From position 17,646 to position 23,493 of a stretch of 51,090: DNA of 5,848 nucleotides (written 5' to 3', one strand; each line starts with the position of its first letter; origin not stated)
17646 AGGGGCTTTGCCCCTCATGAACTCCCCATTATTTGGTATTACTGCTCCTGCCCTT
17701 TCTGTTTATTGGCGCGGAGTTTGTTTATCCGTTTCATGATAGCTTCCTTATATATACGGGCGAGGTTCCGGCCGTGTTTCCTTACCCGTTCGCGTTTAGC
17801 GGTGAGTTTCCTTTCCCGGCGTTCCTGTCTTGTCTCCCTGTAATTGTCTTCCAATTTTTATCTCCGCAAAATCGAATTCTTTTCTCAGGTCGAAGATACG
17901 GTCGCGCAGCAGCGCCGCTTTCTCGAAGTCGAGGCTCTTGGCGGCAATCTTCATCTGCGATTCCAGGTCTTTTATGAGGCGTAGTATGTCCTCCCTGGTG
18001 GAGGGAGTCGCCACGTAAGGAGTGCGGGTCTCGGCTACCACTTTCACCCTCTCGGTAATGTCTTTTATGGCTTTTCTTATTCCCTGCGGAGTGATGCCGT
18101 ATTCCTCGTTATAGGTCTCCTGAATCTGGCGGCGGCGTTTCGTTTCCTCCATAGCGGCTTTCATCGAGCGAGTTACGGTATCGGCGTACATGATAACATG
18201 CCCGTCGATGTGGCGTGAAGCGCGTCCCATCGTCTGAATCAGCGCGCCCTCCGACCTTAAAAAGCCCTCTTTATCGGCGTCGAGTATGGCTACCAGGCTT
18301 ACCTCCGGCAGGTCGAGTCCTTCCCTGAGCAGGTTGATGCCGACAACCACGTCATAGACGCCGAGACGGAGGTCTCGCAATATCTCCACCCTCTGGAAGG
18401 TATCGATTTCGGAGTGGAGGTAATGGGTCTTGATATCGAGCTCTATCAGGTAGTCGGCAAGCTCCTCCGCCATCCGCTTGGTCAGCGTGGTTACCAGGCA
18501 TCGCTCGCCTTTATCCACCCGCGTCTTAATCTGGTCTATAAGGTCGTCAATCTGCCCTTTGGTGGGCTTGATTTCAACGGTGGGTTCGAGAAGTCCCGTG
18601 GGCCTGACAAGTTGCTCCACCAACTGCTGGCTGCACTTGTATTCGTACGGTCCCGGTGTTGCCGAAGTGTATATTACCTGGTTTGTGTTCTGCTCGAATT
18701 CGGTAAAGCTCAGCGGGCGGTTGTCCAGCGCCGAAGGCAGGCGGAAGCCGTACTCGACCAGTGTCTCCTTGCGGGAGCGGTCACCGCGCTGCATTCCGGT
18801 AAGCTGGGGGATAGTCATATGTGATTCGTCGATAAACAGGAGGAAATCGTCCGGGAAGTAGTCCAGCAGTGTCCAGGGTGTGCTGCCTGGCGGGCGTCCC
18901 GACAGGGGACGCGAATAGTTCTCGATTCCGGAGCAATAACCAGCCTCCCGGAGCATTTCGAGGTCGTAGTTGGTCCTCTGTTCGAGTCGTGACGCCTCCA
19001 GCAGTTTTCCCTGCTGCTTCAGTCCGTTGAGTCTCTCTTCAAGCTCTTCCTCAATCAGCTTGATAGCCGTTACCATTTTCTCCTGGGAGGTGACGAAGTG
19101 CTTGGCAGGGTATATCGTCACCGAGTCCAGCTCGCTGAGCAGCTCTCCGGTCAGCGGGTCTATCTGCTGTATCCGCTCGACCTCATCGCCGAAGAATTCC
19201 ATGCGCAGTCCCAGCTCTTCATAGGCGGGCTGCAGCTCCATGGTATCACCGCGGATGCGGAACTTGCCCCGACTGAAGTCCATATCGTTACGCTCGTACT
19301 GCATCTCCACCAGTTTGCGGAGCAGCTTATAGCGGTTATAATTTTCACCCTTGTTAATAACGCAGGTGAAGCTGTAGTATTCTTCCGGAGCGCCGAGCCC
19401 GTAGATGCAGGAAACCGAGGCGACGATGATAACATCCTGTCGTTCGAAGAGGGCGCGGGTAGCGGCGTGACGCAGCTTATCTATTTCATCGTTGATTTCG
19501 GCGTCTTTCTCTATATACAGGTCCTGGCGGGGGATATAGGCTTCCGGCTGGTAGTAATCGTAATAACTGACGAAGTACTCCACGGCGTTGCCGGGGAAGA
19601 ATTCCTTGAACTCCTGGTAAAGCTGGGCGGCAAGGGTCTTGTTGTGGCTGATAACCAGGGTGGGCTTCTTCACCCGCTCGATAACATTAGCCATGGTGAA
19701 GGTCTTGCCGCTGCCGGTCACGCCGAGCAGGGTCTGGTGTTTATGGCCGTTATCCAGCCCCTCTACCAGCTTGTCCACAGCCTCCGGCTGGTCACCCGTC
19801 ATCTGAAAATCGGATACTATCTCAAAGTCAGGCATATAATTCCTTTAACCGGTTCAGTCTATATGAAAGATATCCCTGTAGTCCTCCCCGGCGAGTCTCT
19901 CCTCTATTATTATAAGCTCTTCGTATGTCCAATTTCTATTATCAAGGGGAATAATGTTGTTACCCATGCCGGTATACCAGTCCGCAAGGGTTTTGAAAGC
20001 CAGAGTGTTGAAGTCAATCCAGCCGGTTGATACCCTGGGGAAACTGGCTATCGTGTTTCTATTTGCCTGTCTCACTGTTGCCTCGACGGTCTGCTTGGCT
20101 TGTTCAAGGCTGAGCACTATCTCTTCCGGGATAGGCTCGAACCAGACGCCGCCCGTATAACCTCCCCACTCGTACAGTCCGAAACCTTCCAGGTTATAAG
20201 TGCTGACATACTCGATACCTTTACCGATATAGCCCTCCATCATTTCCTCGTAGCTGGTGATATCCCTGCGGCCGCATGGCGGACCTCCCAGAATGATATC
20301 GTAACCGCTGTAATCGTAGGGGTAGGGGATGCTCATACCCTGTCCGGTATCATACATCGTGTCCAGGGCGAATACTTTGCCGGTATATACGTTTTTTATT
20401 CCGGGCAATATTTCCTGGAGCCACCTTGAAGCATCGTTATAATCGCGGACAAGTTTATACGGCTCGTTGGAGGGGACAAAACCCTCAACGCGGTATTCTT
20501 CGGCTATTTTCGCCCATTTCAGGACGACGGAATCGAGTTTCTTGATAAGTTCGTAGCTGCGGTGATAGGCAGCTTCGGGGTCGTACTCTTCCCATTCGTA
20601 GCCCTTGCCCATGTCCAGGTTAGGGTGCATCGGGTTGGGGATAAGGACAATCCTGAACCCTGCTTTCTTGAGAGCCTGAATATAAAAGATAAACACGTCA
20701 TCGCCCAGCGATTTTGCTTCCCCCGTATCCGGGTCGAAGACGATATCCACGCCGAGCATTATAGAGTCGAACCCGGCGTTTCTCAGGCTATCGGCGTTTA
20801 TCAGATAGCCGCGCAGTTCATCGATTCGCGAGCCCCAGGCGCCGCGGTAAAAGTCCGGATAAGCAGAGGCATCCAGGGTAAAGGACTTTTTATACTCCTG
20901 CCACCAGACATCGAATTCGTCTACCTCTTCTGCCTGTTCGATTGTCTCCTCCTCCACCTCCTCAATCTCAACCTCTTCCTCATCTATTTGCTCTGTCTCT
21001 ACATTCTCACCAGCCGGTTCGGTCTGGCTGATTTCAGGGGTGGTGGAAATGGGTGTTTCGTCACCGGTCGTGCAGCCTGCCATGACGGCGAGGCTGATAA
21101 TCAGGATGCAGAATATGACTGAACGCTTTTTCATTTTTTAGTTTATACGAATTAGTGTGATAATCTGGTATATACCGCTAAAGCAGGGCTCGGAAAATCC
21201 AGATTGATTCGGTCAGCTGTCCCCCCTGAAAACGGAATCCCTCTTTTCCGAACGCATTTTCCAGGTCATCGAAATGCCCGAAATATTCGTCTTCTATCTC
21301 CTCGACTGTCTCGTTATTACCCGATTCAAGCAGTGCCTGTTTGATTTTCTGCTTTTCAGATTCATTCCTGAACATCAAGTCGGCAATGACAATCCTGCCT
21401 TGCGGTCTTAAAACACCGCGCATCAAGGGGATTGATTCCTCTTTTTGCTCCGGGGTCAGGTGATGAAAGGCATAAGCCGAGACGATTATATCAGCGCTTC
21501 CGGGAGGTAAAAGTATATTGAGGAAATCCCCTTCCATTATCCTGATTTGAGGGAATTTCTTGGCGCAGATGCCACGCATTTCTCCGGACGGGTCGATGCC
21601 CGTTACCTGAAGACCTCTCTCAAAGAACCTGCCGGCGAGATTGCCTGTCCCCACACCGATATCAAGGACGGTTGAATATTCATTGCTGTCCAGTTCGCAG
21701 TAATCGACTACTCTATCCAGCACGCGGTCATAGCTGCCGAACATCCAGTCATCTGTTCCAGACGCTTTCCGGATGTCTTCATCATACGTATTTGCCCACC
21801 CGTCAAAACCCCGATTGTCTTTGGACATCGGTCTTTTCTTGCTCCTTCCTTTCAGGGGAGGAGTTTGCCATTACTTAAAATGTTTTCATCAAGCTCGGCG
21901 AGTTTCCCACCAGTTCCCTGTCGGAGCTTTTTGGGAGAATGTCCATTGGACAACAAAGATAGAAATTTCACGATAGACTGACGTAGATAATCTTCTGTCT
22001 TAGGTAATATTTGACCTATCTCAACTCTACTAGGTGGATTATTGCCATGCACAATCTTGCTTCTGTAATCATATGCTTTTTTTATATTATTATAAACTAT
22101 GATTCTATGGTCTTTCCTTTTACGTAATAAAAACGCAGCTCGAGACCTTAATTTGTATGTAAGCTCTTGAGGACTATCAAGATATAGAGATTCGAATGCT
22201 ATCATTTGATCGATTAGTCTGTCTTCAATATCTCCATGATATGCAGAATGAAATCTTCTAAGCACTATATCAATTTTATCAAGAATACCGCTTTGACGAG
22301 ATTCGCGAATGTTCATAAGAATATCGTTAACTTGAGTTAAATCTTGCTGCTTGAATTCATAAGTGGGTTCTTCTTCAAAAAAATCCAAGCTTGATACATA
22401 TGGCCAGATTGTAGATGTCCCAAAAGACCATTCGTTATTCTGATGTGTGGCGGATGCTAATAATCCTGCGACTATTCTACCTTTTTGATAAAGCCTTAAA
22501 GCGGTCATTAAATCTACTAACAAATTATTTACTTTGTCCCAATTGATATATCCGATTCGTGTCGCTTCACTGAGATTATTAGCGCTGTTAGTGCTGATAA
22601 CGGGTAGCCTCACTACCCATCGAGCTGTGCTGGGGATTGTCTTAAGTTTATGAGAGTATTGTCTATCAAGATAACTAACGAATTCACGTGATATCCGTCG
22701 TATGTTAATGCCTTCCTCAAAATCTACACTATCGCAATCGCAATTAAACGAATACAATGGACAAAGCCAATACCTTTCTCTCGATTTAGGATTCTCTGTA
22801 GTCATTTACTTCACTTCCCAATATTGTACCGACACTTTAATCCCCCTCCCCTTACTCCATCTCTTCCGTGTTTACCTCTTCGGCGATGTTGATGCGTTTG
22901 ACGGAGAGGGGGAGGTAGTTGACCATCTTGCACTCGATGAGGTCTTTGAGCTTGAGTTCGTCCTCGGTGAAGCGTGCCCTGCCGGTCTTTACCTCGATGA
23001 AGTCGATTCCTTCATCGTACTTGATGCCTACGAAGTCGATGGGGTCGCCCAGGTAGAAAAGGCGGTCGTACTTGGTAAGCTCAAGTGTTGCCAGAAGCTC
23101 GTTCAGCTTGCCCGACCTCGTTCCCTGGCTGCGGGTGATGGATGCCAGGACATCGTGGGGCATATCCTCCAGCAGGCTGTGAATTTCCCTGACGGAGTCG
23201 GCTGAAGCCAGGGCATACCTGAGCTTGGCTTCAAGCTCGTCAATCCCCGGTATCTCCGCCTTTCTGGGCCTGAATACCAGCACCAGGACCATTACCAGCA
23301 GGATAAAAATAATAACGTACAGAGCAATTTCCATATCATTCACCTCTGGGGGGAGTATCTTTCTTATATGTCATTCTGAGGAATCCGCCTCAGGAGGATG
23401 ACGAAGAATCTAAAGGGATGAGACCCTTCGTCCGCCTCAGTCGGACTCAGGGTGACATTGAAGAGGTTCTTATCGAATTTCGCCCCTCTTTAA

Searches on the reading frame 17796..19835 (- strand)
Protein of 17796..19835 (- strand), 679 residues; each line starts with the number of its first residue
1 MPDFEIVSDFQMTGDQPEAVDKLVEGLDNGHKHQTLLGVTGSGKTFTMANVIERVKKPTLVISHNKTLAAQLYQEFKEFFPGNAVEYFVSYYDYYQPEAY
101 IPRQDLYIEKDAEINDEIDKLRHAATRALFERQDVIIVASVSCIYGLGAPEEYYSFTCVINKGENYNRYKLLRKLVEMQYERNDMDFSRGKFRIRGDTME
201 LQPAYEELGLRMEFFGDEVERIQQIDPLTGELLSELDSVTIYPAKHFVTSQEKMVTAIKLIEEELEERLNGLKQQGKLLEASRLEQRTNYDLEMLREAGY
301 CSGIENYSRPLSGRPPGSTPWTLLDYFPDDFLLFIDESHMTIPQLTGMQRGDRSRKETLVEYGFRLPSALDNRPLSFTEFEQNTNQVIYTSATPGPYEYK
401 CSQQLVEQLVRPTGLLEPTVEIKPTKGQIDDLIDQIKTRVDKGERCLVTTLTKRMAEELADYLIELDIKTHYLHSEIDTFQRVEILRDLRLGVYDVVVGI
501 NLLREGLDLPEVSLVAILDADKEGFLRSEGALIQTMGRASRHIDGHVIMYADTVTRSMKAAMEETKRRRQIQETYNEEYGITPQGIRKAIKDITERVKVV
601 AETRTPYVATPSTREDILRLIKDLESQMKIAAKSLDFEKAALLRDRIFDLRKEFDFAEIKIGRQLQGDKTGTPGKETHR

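Call 25: search_protein_families(library=pfam, proteins=[window:17796-19835:-], max_evalue=0.00001)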
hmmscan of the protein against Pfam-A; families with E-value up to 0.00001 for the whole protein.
window:17796-19835:- (679 aa): 6 families
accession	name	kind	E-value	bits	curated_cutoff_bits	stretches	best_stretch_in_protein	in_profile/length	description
PF17757.6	UvrB_inter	-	1.5e-33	115.2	22.9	1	160-247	3-91/91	UvrB interaction domain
PF12344.14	UvrB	-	5.3e-21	74.6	27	1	549-591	1-43/43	Ultra-violet resistance protein B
PF00271.37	Helicase_C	-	2.8e-18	66.6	23.5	1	430-542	4-109/110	Helicase conserved C-terminal domain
PF04851.21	ResIII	-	3.4e-14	53.5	22.5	1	11-91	3-84/164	Type III restriction enzyme, res subunit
PF02151.25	UVR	-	4e-10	39.5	21.5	1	619-652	2-35/36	UvrB/uvrC motif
PF00270.35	DEAD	-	3.4e-06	27.3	26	0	15-83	3-72/167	DEAD/DEAH box helicase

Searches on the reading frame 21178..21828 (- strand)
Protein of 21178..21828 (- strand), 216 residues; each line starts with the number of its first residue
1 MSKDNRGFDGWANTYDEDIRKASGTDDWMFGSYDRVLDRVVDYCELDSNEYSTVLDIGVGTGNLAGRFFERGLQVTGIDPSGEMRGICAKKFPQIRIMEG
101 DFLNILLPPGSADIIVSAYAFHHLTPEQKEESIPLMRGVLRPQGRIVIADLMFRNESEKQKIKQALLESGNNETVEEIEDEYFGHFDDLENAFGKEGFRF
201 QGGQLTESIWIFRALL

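Call 25: search_protein_families(library=pfam, proteins=[window:21178-21828:-], max_evalue=0.00001)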
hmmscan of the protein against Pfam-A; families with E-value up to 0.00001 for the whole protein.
window:21178-21828:- (216 aa): 5 families
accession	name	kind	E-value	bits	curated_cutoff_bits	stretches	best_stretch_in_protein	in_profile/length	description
PF13649.12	Methyltransf_25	-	3.3e-18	66.6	27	1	54-144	1-97/97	Methyltransferase domain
PF08241.18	Methyltransf_11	-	2e-16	60.9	21.2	1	55-148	1-95/95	Methyltransferase domain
PF08242.18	Methyltransf_12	-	1.7e-11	45.1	30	1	55-146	1-98/98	Methyltransferase domain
PF13489.12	Methyltransf_23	-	4.8e-09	36.6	27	1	35-154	7-124/164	Methyltransferase domain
PF13847.12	Methyltransf_31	-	1e-08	35.4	27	1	52-158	5-115/145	Methyltransferase domain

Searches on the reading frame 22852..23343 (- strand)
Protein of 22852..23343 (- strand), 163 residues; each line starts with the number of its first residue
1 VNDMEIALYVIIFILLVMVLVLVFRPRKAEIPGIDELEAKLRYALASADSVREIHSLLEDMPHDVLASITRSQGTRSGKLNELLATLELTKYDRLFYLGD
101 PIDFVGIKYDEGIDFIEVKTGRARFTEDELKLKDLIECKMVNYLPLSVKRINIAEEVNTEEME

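Call 25: search_protein_families(library=pfam, proteins=[window:22852-23343:-], max_evalue=0.00001)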
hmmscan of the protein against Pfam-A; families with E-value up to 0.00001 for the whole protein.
window:22852-23343:- (163 aa): 1 family
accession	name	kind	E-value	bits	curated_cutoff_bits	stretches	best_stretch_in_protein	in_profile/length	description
PF10107.15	Endonuc_Holl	-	1.5e-06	28.5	23.8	1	68-144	70-155/159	Endonuclease related to archaeal Holliday junction resolvase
